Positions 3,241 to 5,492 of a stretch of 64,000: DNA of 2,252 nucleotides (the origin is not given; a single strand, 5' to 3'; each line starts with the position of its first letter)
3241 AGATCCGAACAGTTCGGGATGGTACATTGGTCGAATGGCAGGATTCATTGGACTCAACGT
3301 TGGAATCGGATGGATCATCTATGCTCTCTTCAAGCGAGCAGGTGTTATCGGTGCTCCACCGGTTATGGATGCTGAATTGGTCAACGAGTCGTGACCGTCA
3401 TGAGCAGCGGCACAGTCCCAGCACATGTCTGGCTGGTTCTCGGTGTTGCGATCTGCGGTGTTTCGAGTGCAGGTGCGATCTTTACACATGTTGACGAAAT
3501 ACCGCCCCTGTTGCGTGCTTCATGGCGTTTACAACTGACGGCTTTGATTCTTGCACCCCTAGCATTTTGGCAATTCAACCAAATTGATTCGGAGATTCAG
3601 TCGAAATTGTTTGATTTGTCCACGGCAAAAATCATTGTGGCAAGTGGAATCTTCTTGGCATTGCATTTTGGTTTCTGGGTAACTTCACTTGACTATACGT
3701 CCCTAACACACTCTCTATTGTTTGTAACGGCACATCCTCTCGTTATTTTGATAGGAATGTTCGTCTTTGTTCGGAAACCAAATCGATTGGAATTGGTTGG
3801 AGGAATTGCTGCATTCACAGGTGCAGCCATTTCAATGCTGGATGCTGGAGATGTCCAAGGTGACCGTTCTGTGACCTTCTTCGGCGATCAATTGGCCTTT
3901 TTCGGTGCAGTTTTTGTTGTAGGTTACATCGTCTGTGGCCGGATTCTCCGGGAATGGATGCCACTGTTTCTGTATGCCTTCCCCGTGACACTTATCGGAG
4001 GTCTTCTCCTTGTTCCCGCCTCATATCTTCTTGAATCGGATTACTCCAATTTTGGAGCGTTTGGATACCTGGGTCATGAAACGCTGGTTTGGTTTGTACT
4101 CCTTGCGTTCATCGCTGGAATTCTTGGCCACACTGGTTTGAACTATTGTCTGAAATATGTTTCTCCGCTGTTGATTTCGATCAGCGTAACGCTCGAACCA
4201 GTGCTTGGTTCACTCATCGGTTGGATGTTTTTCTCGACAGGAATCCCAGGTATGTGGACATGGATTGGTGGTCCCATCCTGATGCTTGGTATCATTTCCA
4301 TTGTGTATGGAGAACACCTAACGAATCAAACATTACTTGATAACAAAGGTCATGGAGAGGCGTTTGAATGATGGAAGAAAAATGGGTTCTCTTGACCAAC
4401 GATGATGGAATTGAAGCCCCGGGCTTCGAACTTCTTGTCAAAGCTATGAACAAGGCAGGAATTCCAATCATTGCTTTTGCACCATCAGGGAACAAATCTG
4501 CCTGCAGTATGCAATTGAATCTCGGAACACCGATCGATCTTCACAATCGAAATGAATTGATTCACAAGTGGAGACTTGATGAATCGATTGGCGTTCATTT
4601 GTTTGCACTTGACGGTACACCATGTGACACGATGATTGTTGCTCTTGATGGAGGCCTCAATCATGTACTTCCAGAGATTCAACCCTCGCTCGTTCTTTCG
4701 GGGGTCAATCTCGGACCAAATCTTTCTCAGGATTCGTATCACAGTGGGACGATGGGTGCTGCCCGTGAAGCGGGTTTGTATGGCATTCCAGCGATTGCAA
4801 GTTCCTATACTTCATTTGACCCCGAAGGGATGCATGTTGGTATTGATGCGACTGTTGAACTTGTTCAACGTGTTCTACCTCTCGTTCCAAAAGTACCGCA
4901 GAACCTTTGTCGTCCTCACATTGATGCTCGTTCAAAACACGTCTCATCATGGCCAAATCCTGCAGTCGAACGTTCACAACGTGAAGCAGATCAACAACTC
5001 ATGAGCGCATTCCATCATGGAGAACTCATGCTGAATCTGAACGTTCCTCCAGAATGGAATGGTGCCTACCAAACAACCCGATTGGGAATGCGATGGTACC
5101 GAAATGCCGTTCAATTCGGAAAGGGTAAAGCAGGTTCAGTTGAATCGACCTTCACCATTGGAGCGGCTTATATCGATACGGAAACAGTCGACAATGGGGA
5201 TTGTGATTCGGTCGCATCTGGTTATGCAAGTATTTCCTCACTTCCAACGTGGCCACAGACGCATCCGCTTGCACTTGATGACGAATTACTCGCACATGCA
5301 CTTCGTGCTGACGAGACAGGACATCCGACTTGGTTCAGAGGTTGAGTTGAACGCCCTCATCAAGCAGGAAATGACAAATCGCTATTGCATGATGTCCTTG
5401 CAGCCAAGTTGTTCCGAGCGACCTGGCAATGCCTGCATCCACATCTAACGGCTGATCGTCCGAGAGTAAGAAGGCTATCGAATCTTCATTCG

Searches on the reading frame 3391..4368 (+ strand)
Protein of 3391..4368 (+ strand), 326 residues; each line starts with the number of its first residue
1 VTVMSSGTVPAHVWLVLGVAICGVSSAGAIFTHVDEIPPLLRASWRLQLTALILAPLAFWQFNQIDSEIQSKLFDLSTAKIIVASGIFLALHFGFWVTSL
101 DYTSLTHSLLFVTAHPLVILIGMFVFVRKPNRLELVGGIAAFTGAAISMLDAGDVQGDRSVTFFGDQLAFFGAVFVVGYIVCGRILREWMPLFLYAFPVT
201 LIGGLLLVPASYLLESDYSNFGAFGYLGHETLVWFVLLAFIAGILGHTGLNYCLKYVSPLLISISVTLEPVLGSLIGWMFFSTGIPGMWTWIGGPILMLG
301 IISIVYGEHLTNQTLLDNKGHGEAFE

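Call 60: search_protein_families(library=ncbifam, proteins=[window:3391-4368:+], max_evalue=0.00001)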
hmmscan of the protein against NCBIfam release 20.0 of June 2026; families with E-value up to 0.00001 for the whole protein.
window:3391-4368:+ (326 aa): 1 family
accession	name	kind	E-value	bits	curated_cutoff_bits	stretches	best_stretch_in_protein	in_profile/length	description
TIGR00950.1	2A78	equivalog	1.7e-12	47.4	230.2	1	47-302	26-264/264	carboxylate/amino acid/amine transporter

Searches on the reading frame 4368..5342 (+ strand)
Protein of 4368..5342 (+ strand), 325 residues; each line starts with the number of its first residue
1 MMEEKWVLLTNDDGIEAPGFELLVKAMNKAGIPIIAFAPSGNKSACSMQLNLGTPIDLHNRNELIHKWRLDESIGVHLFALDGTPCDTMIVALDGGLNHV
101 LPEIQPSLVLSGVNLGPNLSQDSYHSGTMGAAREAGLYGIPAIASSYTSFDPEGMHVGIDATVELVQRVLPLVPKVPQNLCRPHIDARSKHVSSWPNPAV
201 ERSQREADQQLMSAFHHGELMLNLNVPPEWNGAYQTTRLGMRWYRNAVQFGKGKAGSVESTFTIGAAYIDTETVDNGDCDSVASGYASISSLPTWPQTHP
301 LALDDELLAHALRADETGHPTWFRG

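Call 72: search_protein_families(library=pfam, proteins=[window:4368-5342:+], max_evalue=0.00001)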
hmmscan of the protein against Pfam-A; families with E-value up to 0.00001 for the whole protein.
window:4368-5342:+ (325 aa): 1 family
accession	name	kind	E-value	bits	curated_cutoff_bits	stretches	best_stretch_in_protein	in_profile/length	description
PF01975.23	SurE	-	1.3e-38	133.1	22.1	1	7-244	1-187/189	Survival protein SurE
